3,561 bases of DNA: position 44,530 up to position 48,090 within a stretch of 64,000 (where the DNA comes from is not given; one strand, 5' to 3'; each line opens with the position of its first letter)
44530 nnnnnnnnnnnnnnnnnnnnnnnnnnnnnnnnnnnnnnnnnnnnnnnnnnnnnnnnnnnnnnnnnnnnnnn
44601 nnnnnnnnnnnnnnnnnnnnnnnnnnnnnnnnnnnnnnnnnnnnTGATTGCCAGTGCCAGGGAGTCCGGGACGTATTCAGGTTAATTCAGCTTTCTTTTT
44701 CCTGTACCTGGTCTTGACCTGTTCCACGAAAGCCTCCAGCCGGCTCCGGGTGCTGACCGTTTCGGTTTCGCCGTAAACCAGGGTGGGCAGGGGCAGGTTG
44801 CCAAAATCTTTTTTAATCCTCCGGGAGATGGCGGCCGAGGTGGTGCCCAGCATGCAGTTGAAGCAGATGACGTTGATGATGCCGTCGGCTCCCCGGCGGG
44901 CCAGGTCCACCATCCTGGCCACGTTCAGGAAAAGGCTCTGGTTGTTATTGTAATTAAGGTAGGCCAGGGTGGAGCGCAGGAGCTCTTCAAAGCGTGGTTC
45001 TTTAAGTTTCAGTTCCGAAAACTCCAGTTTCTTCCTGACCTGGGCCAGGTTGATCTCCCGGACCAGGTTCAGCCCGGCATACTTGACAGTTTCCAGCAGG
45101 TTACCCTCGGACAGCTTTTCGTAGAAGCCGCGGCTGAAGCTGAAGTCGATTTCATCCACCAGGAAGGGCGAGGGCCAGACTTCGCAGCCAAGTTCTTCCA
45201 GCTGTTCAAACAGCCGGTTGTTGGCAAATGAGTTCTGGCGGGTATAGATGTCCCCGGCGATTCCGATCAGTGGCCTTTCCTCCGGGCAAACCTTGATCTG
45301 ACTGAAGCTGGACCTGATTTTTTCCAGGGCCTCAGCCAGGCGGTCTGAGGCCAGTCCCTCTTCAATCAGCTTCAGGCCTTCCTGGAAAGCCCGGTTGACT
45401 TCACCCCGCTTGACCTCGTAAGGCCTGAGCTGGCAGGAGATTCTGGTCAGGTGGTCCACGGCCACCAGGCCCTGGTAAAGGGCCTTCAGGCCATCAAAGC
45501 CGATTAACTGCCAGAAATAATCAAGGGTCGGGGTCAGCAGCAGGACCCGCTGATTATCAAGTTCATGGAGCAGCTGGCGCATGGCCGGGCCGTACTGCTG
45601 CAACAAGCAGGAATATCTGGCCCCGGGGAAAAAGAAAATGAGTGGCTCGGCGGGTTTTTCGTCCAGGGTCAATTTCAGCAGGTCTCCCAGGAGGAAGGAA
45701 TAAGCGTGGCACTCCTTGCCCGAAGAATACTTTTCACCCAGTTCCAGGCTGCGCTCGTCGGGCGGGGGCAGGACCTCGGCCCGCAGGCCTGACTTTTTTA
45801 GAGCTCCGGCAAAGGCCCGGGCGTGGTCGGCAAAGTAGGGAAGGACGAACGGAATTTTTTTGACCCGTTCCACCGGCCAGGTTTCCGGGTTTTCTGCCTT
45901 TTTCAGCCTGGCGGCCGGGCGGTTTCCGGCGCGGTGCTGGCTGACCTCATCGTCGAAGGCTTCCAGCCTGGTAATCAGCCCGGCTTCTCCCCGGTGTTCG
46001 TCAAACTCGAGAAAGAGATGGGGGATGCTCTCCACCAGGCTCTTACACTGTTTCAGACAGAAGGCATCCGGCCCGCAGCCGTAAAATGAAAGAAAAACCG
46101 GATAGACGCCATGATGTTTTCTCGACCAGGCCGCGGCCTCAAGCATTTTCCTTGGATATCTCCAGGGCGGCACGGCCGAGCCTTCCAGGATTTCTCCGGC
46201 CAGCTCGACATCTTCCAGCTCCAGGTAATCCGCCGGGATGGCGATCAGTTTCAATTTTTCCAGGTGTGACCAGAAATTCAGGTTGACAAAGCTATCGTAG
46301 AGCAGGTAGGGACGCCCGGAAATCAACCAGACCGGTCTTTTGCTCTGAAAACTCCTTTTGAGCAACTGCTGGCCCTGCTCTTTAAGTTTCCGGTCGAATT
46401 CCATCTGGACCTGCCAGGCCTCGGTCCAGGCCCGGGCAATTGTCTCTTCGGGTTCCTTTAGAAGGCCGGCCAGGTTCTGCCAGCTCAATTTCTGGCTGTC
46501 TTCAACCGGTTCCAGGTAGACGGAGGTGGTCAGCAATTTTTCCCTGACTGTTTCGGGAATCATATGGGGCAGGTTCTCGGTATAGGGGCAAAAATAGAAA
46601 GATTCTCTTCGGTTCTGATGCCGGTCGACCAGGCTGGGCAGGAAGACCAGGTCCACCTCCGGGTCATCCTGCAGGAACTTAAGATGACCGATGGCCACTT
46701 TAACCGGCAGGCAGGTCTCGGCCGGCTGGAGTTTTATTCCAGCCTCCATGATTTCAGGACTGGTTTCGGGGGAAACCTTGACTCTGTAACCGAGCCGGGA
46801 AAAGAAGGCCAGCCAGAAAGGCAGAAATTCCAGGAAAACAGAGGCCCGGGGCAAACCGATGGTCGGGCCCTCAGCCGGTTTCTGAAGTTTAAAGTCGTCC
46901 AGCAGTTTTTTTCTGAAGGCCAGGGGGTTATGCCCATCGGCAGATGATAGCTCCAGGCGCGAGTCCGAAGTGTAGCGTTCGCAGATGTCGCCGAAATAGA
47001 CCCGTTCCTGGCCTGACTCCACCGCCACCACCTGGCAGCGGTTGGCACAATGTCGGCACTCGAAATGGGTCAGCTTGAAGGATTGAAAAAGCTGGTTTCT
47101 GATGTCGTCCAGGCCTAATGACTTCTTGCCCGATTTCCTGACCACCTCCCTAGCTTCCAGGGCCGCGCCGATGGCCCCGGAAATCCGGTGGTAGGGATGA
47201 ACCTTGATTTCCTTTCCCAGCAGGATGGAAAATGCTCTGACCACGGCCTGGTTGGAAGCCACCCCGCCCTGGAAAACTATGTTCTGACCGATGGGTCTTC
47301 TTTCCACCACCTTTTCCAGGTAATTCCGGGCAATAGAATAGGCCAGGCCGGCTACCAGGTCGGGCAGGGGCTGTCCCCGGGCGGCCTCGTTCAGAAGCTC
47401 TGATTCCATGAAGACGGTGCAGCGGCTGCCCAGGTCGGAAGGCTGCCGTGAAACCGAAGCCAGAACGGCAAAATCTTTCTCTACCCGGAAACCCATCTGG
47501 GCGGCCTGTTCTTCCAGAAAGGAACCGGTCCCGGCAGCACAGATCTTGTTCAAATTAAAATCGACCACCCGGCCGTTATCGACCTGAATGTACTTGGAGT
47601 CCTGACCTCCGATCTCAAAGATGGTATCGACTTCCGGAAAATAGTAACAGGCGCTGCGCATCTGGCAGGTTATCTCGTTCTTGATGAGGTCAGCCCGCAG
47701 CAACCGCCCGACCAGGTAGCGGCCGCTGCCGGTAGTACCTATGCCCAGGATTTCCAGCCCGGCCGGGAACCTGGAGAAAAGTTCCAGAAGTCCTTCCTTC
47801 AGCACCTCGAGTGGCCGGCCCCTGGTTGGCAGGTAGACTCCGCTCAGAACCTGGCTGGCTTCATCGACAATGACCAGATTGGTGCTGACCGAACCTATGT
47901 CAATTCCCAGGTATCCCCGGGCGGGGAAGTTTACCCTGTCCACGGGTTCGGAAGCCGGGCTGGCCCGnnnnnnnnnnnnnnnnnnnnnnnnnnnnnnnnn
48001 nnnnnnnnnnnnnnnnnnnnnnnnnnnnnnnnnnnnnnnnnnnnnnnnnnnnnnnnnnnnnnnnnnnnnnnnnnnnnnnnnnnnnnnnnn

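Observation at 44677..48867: Giant 1396-aa activase/dehydratase fusion protein next to pfkA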

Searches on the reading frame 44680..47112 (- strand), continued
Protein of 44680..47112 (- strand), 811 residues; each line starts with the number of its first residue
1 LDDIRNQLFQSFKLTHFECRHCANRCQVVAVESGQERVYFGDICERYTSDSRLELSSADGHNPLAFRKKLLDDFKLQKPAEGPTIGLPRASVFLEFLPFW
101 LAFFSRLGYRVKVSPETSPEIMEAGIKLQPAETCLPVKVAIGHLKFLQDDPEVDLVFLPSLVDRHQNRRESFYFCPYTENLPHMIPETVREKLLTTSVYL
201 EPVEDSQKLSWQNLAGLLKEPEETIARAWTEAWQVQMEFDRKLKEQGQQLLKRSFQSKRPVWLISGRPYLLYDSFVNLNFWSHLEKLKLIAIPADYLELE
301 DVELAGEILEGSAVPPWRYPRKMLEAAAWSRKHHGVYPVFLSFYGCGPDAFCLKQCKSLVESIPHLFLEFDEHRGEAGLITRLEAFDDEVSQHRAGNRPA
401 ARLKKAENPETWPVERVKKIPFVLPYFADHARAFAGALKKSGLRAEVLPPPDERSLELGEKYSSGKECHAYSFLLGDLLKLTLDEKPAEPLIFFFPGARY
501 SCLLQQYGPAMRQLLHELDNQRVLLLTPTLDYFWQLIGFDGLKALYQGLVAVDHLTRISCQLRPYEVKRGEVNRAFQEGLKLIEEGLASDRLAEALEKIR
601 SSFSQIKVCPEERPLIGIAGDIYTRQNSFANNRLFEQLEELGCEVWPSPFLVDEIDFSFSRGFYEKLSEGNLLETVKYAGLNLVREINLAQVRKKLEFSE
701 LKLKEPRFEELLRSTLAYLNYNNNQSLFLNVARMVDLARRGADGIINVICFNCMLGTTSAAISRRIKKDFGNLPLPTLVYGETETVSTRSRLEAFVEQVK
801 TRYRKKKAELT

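Call 95: search_protein_families(library=pfam, proteins=[P0321, P0312, P0319, P0339], max_evalue=0.1)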
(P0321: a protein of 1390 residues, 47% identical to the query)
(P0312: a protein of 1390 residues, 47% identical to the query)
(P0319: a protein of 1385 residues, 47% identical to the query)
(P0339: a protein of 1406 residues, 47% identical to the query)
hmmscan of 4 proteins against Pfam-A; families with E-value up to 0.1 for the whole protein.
P0321 (1390 aa): 8 families
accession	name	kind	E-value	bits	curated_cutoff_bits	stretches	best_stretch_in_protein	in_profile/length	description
PF01869.26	BcrAD_BadFG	-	5.1e-78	262.8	31.5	2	319-571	1-271/271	BadF/BadG/BcrA/BcrD ATPase family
PF09989.15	DUF2229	-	7.4e-52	176.6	29.4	1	666-875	1-215/218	CoA enzyme activase uncharacterised domain (DUF2229)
PF06050.19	HGD-D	-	1.3e-05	25.4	28.4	1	916-967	288-342/342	2-hydroxyglutaryl-CoA dehydratase, D-component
PF22521.2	HypF_C_2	-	0.0019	18.4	27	0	175-238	155-220/241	Carbamoyltransferase, Kae1-like Domain, second subdomain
PF02782.22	FGGY_C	-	0.0027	17.9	27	1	523-571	147-194/198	FGGY family of carbohydrate kinases, C-terminal domain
PF05378.19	Hydant_A_N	-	0.011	16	25.2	1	319-384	2-71/176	Hydantoinase/oxoprolinase N-terminal region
PF01548.23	DEDD_Tnp_IS110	-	0.015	15.5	29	0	3-69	1-64/155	Transposase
PF00480.26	ROK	-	0.016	15.2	22.9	0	319-371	2-55/294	ROK family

P0312 (1390 aa): 9 families
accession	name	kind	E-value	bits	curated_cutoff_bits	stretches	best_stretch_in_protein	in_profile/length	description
PF01869.26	BcrAD_BadFG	-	2.5e-73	247.4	31.5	2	318-570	1-271/271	BadF/BadG/BcrA/BcrD ATPase family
PF09989.15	DUF2229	-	1.9e-50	171.9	29.4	1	665-874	1-215/218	CoA enzyme activase uncharacterised domain (DUF2229)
PF06050.19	HGD-D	-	4e-05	23.8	28.4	0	915-965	288-341/342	2-hydroxyglutaryl-CoA dehydratase, D-component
PF22521.2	HypF_C_2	-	0.00052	20.3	27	0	175-238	155-220/241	Carbamoyltransferase, Kae1-like Domain, second subdomain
PF01548.23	DEDD_Tnp_IS110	-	0.0024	18.1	29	0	3-63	1-58/155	Transposase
PF02782.22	FGGY_C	-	0.01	16.1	27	1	512-570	136-194/198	FGGY family of carbohydrate kinases, C-terminal domain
PF00480.26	ROK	-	0.011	15.8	22.9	0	318-371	2-57/294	ROK family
PF05378.19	Hydant_A_N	-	0.053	13.7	25.2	0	318-422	2-98/176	Hydantoinase/oxoprolinase N-terminal region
PF00370.27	FGGY_N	-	0.074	13.1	28.8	0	317-341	2-26/245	FGGY family of carbohydrate kinases, N-terminal domain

P0319 (1385 aa): 8 families
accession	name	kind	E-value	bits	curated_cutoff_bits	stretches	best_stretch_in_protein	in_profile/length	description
PF01869.26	BcrAD_BadFG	-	1.7e-74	251.2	31.5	2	316-568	1-271/271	BadF/BadG/BcrA/BcrD ATPase family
PF09989.15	DUF2229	-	3.2e-54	184.3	29.4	1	663-871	1-214/218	CoA enzyme activase uncharacterised domain (DUF2229)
PF06050.19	HGD-D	-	2.2e-06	27.9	28.4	0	913-964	288-342/342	2-hydroxyglutaryl-CoA dehydratase, D-component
PF05378.19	Hydant_A_N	-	8.3e-05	22.8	25.2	1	316-377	2-67/176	Hydantoinase/oxoprolinase N-terminal region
PF02782.22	FGGY_C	-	0.0014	18.8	27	1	520-568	147-194/198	FGGY family of carbohydrate kinases, C-terminal domain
PF01548.23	DEDD_Tnp_IS110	-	0.0018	18.5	29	0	3-71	1-66/155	Transposase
PF22521.2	HypF_C_2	-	0.0037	17.5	27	0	486-551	155-223/241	Carbamoyltransferase, Kae1-like Domain, second subdomain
PF00480.26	ROK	-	0.038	13.9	22.9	0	316-375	2-65/294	ROK family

P0339 (1406 aa): 5 families
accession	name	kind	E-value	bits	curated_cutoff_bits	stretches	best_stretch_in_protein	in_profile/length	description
PF01869.26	BcrAD_BadFG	-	4.1e-72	243.4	31.5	2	328-580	1-271/271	BadF/BadG/BcrA/BcrD ATPase family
PF09989.15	DUF2229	-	1.3e-45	156.1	29.4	1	679-885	1-215/218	CoA enzyme activase uncharacterised domain (DUF2229)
PF06050.19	HGD-D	-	4.6e-05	23.6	28.4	0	1321-1378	281-340/342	2-hydroxyglutaryl-CoA dehydratase, D-component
PF02782.22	FGGY_C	-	0.014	15.6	27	0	522-580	136-194/198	FGGY family of carbohydrate kinases, C-terminal domain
PF05378.19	Hydant_A_N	-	0.044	13.9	25.2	0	328-388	2-66/176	Hydantoinase/oxoprolinase N-terminal region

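Call 110: find_encoding_contigs(protein=P0287, flank=7000, max_places=1)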
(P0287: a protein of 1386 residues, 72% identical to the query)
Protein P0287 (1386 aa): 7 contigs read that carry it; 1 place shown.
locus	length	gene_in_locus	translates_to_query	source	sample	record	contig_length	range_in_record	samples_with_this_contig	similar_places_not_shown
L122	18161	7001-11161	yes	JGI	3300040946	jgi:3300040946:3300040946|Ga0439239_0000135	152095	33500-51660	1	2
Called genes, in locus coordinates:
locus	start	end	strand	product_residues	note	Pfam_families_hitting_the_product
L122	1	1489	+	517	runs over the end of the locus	-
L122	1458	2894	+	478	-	PF13371:TPR_9 (weak), PF13432:TPR_16 (faint)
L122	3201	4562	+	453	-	PF00041:fn3 (faint)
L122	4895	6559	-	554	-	PF02310:B12-binding, PF04055:Radical_SAM (weak)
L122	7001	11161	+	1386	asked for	PF01869:BcrAD_BadFG, PF09989:DUF2229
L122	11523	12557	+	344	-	PF01261:AP_endonuc_2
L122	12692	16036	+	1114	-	PF02384:N6_Mtase (weak), PF18135:Type_ISP_C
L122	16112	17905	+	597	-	-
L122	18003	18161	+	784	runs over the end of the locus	PF12708:Pect-lyase_RHGA_epim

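Call 111: find_encoding_contigs(protein=P0321, flank=7000, max_places=1)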
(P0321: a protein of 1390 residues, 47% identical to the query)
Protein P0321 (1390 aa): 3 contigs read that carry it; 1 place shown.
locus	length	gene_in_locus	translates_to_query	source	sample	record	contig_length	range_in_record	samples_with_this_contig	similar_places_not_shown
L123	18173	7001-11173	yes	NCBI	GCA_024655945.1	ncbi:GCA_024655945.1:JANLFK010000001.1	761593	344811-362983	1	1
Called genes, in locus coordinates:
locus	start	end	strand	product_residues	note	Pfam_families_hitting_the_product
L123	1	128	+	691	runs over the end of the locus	PF01244:Peptidase_M19, PF01555:N6_N4_Mtase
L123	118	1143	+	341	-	PF01555:N6_N4_Mtase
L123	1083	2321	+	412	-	-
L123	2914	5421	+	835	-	PF04851:ResIII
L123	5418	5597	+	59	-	-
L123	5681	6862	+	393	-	PF00112:Peptidase_C1 (faint), PF03051:Peptidase_C1_2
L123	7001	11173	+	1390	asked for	PF01869:BcrAD_BadFG, PF06050:HGD-D (faint), PF09989:DUF2229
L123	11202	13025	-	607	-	PF00654:Voltage_CLC, PF00571:CBS (weak)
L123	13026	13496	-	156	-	PF00359:PTS_EIIA_2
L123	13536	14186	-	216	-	-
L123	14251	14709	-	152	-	PF04892:VanZ-LLP1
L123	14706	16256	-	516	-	PF03853:YjeF_N, PF01256:Carb_kinase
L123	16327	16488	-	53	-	-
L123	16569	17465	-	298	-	-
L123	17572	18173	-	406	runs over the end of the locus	PF00294:PfkB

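Call 112: find_encoding_contigs(protein=P0336, flank=7000, max_places=1)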
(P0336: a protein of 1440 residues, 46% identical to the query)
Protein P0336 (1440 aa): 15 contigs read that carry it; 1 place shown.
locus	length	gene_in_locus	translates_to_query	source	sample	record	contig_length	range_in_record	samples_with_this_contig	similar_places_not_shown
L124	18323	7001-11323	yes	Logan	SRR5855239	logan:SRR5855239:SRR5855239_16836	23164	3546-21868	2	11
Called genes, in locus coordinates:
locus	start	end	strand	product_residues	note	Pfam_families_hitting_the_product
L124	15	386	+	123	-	PF00892:EamA (weak), PF10639:TMEM234 (weak)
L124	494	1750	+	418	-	PF12146:Hydrolase_4 (weak), PF12697:Abhydrolase_6 (weak)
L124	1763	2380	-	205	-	-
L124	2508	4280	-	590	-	-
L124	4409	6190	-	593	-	PF20604:DUF6798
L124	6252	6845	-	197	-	-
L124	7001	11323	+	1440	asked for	PF01869:BcrAD_BadFG, PF09989:DUF2229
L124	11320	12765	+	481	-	PF01139:RtcB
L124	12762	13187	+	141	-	PF01951:Archease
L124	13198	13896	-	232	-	PF00072:Response_reg, PF00486:Trans_reg_C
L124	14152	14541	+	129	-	PF00072:Response_reg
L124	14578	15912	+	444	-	PF13472:Lipase_GDSL_2 (faint), PF16822:ALGX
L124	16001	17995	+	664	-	PF07690:MFS_1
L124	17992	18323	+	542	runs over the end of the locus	?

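Call 115: search_solved_structures(query=L122:4895-6559:-, max_evalue=0.01)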
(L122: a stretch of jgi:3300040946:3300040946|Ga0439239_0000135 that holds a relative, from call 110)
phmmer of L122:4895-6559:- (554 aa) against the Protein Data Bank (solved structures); distinct sequences matched with E-value up to 0.01: 0.

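Call 117: search_protein_families(library=ncbifam, proteins=[L122:4895-6559:-], max_evalue=0.01)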
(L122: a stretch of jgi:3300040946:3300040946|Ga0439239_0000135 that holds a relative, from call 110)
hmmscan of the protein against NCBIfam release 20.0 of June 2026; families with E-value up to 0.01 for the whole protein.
L122:4895-6559:- (554 aa): 12 families
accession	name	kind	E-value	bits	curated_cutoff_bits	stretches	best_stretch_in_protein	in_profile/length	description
TIGR02026.1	BchE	equivalog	2.2e-17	63.1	481.35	2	161-359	199-400/497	magnesium-protoporphyrin IX monomethyl ester anaerobic oxidative cyclase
TIGR03471.1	HpnJ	equivalog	8.8e-17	61.1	577.6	1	162-416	203-455/472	hopanoid biosynthesis associated radical SAM protein HpnJ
TIGR04072.2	rSAM_ladder_B12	equivalog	4e-10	38.9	360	1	69-272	83-292/443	lipid biosynthesis B12-binding/radical SAM protein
TIGR04367.1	HpnR_B12_rSAM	equivalog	2.3e-09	36.3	650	2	154-343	184-370/490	hopanoid C-3 methylase HpnR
TIGR04479.1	bcpD_PhpK_rSAM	subfamily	1.6e-08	33.4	600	1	161-345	246-430/504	PhpK family radical SAM P-methyltransferase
NF038361.1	rSAM_Sden_1168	equivalog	4e-08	32.2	575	1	158-320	284-447/560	Sden_1168 family B12-binding radical SAM P-methyltransferase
TIGR04013.1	B12_SAM_MJ_1487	hypoth_equivalog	6.7e-08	31.8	251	1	48-180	34-175/382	TIGR04013 family B12-binding domain/radical SAM domain-containing protein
TIGR04014.1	B12_SAM_MJ_0865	equivalog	1e-05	24.5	360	0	73-128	55-112/434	methyl-coenzyme M reductase glutamine C-methyltransferase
TIGR00433.2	bioB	equivalog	1.3e-05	24.6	225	1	162-344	48-231/307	biotin synthase BioB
NF050148.1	rSAM_ApyD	equivalog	0.00016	20.2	750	1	163-349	206-396/645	RiPP biosynthesis radical SAM protein ApyD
NF033070.1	rSAM_AprD4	equivalog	0.00035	19.6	500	1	156-355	196-399/456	AprD4 family radical SAM diol-dehydratase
TIGR04280.1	geopep_mat_rSAM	hypoth_equivalog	0.0058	15.6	400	1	150-276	79-207/428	geopeptide radical SAM maturase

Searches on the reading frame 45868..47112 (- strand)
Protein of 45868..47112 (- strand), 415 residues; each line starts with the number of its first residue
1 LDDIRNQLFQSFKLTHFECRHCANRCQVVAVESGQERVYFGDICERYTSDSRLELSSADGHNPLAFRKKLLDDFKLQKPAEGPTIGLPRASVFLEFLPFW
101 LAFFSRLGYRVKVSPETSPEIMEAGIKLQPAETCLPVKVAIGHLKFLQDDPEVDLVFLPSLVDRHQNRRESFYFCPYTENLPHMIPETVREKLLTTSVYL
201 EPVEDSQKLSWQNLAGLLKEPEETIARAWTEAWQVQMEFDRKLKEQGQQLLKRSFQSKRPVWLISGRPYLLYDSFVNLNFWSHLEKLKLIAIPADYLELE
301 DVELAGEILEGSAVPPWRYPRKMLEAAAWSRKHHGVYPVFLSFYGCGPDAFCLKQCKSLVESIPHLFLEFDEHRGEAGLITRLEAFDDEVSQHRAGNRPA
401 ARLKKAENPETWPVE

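Call 29: search_protein_families(library=pfam, proteins=[window:45868-47112:-], max_evalue=10)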
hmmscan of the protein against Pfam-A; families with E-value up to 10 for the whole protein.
window:45868-47112:- (415 aa): 2 families
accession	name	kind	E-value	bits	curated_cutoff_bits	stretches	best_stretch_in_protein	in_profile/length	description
PF09989.15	DUF2229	-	2.2e-47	162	29.4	1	84-296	1-217/218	CoA enzyme activase uncharacterised domain (DUF2229)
PF14379.11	Myb_CC_LHEQLE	-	0.068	13.4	29.1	1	230-246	4-20/48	MYB-CC type transfactor, LHEQLE motif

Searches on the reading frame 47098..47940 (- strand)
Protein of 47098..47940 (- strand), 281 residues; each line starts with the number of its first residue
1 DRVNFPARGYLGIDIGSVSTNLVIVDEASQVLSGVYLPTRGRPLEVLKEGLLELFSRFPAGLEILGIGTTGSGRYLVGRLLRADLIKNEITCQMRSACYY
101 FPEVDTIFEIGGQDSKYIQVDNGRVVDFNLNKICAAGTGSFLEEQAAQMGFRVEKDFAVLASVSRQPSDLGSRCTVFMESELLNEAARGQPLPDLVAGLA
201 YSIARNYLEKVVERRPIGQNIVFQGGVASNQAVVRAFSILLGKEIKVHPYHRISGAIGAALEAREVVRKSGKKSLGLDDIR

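Call 91: search_solved_structures(query=window:47098-47940:-, max_evalue=0.001, show_alignments=1)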
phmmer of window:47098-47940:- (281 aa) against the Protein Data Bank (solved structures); distinct sequences matched with E-value up to 0.001: 5.
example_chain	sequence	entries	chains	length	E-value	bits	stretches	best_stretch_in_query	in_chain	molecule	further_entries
1hux_A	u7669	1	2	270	9.6e-36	126.9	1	11-270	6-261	ACTIVATOR OF (R)-2-HYDROXYGLUTARYL-COA DEHYDRATASE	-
4eht_A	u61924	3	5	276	4.4e-35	124.7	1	11-273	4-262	Activator of 2-hydroxyisocaproyl-CoA dehydratase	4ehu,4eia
9gai_D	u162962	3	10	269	5.7e-33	117.8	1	12-274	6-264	3-methylbenzoyl-CoA reductase alpha subunit MbdQ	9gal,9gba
7yyl_E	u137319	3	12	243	4.4e-32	114.9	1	10-265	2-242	Putative CoA-substrate-specific enzyme activase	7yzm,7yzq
9gai_C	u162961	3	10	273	9.5e-24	87.6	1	11-261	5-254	3-methylbenzoyl-CoA reductase delta subunit MbdP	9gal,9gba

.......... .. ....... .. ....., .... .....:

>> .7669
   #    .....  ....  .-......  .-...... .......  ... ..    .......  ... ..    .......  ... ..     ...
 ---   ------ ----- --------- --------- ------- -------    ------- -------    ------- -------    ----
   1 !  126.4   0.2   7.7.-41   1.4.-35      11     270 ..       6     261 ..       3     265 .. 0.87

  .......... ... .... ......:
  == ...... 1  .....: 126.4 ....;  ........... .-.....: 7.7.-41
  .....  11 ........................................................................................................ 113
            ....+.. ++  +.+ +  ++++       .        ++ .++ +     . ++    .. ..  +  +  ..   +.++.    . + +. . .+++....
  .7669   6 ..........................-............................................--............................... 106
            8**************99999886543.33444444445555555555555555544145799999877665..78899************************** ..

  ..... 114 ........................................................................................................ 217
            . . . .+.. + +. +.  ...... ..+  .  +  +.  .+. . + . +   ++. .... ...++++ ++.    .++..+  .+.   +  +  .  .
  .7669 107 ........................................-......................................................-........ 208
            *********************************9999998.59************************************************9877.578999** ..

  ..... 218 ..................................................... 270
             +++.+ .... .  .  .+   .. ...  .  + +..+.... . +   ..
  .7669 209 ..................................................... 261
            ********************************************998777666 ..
